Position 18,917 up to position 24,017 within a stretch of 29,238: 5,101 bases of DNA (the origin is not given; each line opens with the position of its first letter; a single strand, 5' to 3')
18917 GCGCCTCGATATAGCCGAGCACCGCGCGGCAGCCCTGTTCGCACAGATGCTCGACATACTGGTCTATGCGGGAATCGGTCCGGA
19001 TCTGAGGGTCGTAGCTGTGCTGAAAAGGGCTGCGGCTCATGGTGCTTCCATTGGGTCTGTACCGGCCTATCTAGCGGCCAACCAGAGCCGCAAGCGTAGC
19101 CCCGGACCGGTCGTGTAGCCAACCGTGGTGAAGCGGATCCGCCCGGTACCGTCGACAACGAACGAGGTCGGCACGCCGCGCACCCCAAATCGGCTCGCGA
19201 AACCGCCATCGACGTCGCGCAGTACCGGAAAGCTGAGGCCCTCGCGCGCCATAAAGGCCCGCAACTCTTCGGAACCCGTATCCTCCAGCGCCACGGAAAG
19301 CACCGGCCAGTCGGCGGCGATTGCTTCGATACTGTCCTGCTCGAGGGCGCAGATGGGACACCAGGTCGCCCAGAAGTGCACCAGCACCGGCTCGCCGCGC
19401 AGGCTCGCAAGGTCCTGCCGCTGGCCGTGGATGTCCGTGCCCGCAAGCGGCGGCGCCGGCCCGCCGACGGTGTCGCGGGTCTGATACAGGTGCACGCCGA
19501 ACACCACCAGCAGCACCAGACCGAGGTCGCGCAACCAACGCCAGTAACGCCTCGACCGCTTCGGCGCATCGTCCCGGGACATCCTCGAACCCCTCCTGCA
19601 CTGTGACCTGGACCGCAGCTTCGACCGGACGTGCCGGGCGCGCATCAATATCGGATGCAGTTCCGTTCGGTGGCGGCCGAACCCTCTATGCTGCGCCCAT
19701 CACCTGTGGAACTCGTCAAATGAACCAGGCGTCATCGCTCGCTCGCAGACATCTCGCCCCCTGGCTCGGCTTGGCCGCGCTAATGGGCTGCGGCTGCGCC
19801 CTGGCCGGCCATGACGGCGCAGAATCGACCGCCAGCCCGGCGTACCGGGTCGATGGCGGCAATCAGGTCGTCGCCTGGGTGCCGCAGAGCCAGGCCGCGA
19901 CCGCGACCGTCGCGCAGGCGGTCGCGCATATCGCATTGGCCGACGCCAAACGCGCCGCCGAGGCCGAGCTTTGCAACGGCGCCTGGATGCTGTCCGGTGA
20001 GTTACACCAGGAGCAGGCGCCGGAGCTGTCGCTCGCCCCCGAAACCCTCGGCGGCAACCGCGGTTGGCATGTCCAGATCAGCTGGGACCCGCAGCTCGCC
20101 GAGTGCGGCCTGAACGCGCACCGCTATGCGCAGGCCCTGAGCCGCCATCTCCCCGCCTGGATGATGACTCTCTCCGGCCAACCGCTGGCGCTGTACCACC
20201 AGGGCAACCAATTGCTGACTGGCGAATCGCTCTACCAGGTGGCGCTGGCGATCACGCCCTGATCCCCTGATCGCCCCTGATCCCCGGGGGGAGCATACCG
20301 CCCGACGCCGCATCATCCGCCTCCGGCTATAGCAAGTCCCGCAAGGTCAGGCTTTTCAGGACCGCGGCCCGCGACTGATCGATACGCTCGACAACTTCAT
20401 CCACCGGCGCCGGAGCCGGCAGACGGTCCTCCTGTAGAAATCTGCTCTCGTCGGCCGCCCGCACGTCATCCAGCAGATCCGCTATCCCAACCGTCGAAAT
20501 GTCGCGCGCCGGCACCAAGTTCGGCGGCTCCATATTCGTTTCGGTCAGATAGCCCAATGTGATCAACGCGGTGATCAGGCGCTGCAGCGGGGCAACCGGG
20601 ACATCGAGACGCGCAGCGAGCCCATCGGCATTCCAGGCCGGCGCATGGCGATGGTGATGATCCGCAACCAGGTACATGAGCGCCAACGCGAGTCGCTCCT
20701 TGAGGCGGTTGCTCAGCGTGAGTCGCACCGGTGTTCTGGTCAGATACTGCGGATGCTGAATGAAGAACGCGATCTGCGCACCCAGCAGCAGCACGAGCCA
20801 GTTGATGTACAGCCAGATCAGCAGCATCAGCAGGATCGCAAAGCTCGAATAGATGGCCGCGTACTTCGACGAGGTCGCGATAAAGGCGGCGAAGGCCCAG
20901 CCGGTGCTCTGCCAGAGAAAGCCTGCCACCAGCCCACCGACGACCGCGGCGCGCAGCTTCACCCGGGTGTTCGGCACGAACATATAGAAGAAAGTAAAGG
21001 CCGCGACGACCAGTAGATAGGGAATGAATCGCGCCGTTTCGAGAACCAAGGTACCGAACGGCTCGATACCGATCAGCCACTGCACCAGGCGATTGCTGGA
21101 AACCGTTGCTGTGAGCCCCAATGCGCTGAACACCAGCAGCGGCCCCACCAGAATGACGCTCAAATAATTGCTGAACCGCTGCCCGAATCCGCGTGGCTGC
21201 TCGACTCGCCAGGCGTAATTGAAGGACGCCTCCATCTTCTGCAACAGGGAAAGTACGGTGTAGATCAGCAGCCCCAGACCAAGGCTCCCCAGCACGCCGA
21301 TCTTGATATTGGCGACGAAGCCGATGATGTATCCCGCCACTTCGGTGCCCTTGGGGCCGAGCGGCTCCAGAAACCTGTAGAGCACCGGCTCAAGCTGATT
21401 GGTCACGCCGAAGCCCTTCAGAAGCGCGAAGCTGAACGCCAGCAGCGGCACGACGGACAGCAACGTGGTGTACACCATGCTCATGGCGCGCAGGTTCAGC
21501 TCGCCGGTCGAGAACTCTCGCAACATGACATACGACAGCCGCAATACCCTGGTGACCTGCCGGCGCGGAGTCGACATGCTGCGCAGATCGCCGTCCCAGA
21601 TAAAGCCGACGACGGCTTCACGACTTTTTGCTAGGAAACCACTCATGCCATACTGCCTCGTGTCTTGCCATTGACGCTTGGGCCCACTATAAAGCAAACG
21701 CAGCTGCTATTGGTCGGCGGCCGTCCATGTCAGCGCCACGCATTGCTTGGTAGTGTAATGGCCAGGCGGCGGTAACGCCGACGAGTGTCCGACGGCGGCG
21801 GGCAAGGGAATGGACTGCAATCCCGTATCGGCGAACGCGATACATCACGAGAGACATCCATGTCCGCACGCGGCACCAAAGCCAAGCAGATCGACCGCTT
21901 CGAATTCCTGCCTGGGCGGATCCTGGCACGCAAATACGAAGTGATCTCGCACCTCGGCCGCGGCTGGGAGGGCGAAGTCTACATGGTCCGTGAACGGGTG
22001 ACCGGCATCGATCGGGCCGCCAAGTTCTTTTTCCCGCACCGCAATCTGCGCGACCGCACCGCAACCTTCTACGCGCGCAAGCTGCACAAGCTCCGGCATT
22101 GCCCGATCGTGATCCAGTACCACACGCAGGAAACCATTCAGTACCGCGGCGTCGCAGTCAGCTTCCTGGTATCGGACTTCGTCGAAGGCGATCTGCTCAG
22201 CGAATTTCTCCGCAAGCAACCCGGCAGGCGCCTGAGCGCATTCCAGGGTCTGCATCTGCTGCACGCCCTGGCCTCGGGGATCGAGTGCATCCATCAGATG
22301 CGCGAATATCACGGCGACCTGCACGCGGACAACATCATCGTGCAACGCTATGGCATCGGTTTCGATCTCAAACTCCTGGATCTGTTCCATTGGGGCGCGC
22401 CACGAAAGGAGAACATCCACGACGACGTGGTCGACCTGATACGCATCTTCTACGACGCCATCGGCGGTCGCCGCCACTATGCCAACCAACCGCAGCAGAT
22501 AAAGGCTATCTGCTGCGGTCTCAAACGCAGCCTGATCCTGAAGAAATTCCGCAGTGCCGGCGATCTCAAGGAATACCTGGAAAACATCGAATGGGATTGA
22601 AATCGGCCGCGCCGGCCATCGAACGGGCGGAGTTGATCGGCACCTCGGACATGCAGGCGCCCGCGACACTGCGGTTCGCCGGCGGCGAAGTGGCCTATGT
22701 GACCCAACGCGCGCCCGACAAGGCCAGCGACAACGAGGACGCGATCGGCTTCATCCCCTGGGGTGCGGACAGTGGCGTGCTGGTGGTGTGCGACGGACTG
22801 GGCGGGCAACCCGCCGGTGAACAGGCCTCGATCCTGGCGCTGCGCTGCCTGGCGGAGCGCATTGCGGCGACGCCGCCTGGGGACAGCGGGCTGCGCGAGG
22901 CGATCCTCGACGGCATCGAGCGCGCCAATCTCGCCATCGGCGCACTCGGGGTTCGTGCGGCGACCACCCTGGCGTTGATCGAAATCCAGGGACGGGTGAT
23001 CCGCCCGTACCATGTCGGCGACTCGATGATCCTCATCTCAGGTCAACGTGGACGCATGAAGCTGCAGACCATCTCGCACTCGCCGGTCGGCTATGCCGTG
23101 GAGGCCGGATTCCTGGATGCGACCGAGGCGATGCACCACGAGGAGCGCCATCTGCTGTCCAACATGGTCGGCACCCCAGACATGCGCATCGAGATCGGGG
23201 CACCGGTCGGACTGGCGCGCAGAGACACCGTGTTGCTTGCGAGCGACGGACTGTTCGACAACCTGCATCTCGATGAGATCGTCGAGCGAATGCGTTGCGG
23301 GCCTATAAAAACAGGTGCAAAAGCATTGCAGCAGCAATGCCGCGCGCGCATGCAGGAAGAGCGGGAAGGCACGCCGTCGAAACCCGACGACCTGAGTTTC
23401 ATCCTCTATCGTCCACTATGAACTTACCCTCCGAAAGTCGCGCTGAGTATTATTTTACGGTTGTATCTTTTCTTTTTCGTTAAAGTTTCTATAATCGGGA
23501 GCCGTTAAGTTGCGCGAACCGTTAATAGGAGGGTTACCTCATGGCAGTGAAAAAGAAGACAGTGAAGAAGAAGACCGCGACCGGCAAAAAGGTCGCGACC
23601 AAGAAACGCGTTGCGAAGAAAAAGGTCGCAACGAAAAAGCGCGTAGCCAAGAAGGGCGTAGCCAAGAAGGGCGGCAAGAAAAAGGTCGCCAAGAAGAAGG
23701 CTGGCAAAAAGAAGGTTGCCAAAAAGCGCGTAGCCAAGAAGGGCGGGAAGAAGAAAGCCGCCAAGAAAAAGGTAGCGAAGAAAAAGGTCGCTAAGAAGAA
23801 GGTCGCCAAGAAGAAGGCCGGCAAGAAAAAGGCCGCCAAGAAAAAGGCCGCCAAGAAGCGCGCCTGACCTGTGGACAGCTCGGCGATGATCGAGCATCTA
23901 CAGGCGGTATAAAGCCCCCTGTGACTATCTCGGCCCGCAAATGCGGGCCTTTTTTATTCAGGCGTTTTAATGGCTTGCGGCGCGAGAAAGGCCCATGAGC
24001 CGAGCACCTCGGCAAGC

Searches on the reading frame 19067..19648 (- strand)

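Call 41: search_protein_families(library=pfam, proteins=[window:19067-19648:-], max_evalue=0.001)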
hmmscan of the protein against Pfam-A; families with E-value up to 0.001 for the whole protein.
window:19067-19648:- (193 aa): 5 families
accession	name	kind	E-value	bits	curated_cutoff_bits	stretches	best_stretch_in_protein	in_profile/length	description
PF00578.27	AhpC-TSA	-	4.6e-17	62.6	26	1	61-173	1-123/124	AhpC/TSA family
PF08534.16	Redoxin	-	5.6e-15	55.9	26.6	1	61-179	2-136/148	Redoxin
PF13098.12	Thioredoxin_2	-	1.3e-07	32.3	27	1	84-180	4-96/104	Thioredoxin-like domain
PF00085.26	Thioredoxin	-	7.2e-05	23.2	23.5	0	85-114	18-47/103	Thioredoxin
PF13905.12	Thioredoxin_8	-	0.00032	21.4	27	0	85-171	1-94/94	Thioredoxin-like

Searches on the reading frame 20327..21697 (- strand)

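Call 3: search_protein_families(library=pfam, proteins=[window:20327-21697:-], max_evalue=0.01)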
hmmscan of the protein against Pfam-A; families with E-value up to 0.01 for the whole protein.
window:20327-21697:- (456 aa): 1 family
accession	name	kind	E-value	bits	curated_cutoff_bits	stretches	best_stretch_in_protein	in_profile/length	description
PF03631.20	Virul_fac_BrkB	-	5.2e-50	170.9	33.7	1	66-315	4-257/259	Virulence factor BrkB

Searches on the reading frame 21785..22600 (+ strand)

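Call 3: search_protein_families(library=pfam, proteins=[window:21785-22600:+], max_evalue=0.01)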
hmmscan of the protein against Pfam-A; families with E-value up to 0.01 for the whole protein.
window:21785-22600:+ (271 aa): 3 families
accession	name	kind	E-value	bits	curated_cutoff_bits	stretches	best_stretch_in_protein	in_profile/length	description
PF00069.31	Pkinase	-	9.9e-12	45.2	31.7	1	51-199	1-141/263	Protein kinase domain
PF07714.23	PK_Tyr_Ser-Thr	-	6.6e-09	35.9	23.1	1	54-188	4-137/258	Protein tyrosine and serine/threonine kinase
PF06293.20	Kdo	-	0.0011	18.9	21.3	1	158-221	123-186/207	Lipopolysaccharide kinase (Kdo/WaaP) family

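Call 14: search_protein_families(library=ncbifam, proteins=[window:21860-22597:+], max_evalue=0.01)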
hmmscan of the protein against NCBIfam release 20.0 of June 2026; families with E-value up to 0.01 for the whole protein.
window:21860-22597:+ (246 aa): 10 families
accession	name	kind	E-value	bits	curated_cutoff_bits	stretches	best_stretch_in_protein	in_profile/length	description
NF047741.1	antiphage_MADS6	equivalog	5e-13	48.4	460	1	12-146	483-609/612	methylation-associated defense system protein kinase MAD6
NF033483.0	PknB_PASTA_kin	equivalog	7.4e-09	35.2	450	1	19-165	2-144/563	Stk1 family PASTA domain-containing Ser/Thr kinase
NF058632.1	SerThrKinPrkT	equivalog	1.2e-07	31.1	280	1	16-163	13-152/322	serine/threonine protein kinase PrkT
NF033442.0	BREX_PglW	equivalog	0.0023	15.7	990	0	64-178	253-360/1391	BREX system serine/threonine kinase PglW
NF038151.1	lanthi_synth_III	equivalog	0.0046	15.4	575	1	99-164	297-372/833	class III lanthionine synthetase LanKC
TIGR03903.1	TOMM_kin_cyc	equivalog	0.0053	14.6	705.75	1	100-175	53-126/1267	TOMM system kinase/cyclase fusion protein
NF009651.0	PRK13184.1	equivalog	0.0069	14.4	839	0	25-187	3-166/932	serine/threonine-protein kinase PknD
NF052427.1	StpK7MSMEG_1200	equivalog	0.0076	14.8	900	0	25-163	8-143/601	serine/threonine protein kinase StpK7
NF011464.0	PRK14879.1-7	equivalog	0.0087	15.8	246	0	62-164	47-139/221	Kae1-associated kinase Bud32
TIGR03724.2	arch_bud32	equivalog_domain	0.0098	15.4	125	0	102-164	69-121/193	KEOPS complex kinase/ATPase Bud32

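Call 15: search_protein_families(library=padloc, proteins=[window:21860-22597:+], max_evalue=0.01)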
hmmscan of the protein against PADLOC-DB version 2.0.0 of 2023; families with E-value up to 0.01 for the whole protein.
window:21860-22597:+ (246 aa): 32 families (the best 25 are shown)
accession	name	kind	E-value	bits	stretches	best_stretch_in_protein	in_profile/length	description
PDLC04138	mad6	-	2.7e-15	54.3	1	11-174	38-196/659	mads_6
PDLC04047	PD-T4-6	-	4.7e-14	50.2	1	21-164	7-147/327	-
PDLC04042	PD-T4-6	-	8.4e-14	49.9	1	19-165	4-146/292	-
PDLC04060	PD-T4-6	-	1.4e-13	48.6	1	19-165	3-145/486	-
PDLC04053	PD-T4-6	-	1.2e-12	45.9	1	24-163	9-145/311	-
PDLC04041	PD-T4-6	-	1e-10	39.5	1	15-174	19-174/443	-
PDLC04054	PD-T4-6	-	7.2e-10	36.8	1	18-162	5-145/347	-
PDLC04044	PD-T4-6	-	2.4e-09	34.8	1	22-163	30-173/372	-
PDLC04057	PD-T4-6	-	3.7e-09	34.1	1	19-163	3-143/443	-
PDLC03921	MkoA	-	3.7e-09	32.8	1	80-186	552-643/1607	-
PDLC04061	PD-T4-6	-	5.7e-09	34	1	21-165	13-157/510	-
PDLC04049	PD-T4-6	-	1.7e-08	31.7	1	24-164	11-150/442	-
PDLC04048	PD-T4-6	-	2.6e-08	31.6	1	19-164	5-147/354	-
PDLC01925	CARF6--CARF_STK_AAA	-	4.2e-08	29.4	1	17-163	37-185/1187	-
PDLC04058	PD-T4-6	-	1.1e-07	29.2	1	25-163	12-149/460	-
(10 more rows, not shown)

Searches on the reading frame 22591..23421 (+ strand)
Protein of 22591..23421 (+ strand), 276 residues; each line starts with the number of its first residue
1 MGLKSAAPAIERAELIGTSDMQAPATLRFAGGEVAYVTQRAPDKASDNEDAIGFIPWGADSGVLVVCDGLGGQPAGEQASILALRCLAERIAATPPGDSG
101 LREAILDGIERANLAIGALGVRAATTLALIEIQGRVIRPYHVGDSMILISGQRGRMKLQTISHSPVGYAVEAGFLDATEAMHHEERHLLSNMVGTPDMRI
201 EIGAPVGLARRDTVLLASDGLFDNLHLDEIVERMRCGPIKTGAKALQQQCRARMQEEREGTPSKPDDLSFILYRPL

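Call 3: search_protein_families(library=pfam, proteins=[window:22591-23421:+], max_evalue=0.01)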
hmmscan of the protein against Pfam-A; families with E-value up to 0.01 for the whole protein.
window:22591-23421:+ (276 aa): 2 families
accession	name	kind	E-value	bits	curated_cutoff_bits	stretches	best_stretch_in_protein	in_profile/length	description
PF13672.11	PP2C_2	-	1.3e-11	44.9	24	1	44-228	8-181/209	Protein phosphatase 2C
PF07228.17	SpoIIE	-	0.0037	17.6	25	0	205-274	117-190/192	Stage II sporulation protein E (SpoIIE)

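Call 14: search_protein_families(library=ncbifam, proteins=[window:22591-23418:+], max_evalue=0.01)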
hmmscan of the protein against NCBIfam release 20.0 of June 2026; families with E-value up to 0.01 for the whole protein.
window:22591-23418:+ (276 aa): 2 families
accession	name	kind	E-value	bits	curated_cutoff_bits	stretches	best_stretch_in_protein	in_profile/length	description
NF033484.1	Stp1_PP2C_phos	equivalog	1e-25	90.6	230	1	46-249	9-216/232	Stp1/IreP family PP2C-type Ser/Thr phosphatase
NF011149.0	PRK14559.1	equivalog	3e-11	42.8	374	1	61-234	411-593/642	serine/threonine phosphatase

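Call 15: search_protein_families(library=padloc, proteins=[window:22591-23418:+], max_evalue=0.01)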
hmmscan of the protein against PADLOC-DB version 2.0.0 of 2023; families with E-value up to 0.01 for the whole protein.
window:22591-23418:+ (276 aa): 0 families

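Call 34: search_solved_structures(query=window:22591-23418:+, max_evalue=0.001, show_alignments=2)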
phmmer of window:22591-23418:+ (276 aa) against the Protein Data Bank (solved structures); distinct sequences matched with E-value up to 0.001: 18.
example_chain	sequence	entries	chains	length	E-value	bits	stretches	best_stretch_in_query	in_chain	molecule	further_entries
2j82_A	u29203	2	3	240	1.5e-12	50.9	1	63-234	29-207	PROTEIN SERINE-THREONINE PHOSPHATASE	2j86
5iti_A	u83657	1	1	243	1.6e-12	50.8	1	63-233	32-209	Protein serin-threonin phosphatase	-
5d2u_A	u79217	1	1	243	2.2e-12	50.4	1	63-233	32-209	Protein serin-threonin phosphatase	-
2pk0_A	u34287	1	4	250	2.2e-12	50.4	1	43-226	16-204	Serine/threonine protein phosphatase Stp1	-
2y09_A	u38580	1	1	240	1.9e-11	47.3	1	63-234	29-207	PROTEIN SERIN-THREONIN PHOSPHATASE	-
2xzv_A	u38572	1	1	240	2e-11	47.2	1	63-234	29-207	PROTEIN SERIN-THREONIN PHOSPHATASE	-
6ihl_A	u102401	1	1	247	2.1e-10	43.8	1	46-233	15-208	Phosphorylated protein phosphatase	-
6ihr_A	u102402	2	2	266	2.2e-10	43.8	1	45-233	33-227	Phosphorylated protein phosphatase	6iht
6ihs_A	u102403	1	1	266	2.2e-10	43.8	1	45-233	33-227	Phosphorylated protein phosphatase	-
5f1m_A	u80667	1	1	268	2.6e-10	43.6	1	46-233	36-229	Phosphorylated protein phosphatase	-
2jfr_A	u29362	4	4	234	4.9e-10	42.7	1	59-224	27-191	SER-THR PHOSPHATASE MSPP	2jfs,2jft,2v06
6ihw_A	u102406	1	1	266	5.7e-10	42.4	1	45-233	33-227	Phosphorylated protein phosphatase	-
6ihv_A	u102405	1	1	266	1.1e-09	41.5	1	45-233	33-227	Phosphorylated protein phosphatase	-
6ihu_A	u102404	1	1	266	1.5e-09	41.1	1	45-233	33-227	Phosphorylated protein phosphatase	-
6jkv_A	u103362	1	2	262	3.4e-09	39.9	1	59-224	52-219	PppA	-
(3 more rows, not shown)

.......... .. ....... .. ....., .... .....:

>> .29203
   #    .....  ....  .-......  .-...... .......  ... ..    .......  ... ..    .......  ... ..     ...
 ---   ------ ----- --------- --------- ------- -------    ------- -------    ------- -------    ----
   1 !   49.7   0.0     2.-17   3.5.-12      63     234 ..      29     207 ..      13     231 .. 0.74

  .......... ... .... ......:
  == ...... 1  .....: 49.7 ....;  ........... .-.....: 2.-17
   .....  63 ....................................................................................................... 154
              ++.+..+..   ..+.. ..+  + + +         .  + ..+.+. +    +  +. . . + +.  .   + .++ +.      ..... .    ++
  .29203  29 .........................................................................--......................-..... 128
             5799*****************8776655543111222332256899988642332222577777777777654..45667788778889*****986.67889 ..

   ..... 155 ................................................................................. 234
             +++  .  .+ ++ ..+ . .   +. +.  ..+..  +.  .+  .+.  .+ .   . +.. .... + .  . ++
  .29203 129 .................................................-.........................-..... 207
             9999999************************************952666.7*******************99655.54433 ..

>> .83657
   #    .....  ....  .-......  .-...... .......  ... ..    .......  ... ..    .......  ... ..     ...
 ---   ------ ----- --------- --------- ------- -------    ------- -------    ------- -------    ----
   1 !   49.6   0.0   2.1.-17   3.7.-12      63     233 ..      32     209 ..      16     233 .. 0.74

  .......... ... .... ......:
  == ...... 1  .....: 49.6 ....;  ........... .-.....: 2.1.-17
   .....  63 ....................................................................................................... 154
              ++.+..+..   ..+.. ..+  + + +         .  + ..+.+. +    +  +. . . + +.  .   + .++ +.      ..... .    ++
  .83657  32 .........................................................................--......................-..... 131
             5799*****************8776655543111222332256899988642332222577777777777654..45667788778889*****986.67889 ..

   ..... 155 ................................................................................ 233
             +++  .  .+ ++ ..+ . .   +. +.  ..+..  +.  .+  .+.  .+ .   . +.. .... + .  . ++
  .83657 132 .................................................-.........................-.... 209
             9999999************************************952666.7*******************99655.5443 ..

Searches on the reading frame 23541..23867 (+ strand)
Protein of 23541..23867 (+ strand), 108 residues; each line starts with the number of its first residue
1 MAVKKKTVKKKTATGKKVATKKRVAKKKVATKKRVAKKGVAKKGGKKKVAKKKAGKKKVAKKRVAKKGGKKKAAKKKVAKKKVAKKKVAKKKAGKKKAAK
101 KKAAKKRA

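Call 3: search_protein_families(library=pfam, proteins=[window:23541-23867:+], max_evalue=0.01)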
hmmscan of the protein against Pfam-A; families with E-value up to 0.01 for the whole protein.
window:23541-23867:+ (108 aa): 1 family
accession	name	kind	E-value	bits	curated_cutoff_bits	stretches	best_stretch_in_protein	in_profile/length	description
PF07382.16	HC2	-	0.00018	22.1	40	1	4-106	30-134/194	Histone H1-like nucleoprotein HC2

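Call 14: search_protein_families(library=ncbifam, proteins=[window:23541-23864:+], max_evalue=0.01)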
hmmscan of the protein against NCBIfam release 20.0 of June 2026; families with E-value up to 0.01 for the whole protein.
window:23541-23864:+ (108 aa): 1 family
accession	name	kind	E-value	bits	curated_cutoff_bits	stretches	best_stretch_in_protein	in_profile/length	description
NF038053.1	hist_H1_lk_Burk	equivalog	0.00061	20.1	80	1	4-106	15-123/195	histone H1-like DNA-binding protein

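Call 15: search_protein_families(library=padloc, proteins=[window:23541-23864:+], max_evalue=0.01)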
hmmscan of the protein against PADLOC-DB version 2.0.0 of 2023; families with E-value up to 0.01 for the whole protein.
window:23541-23864:+ (108 aa): 0 families
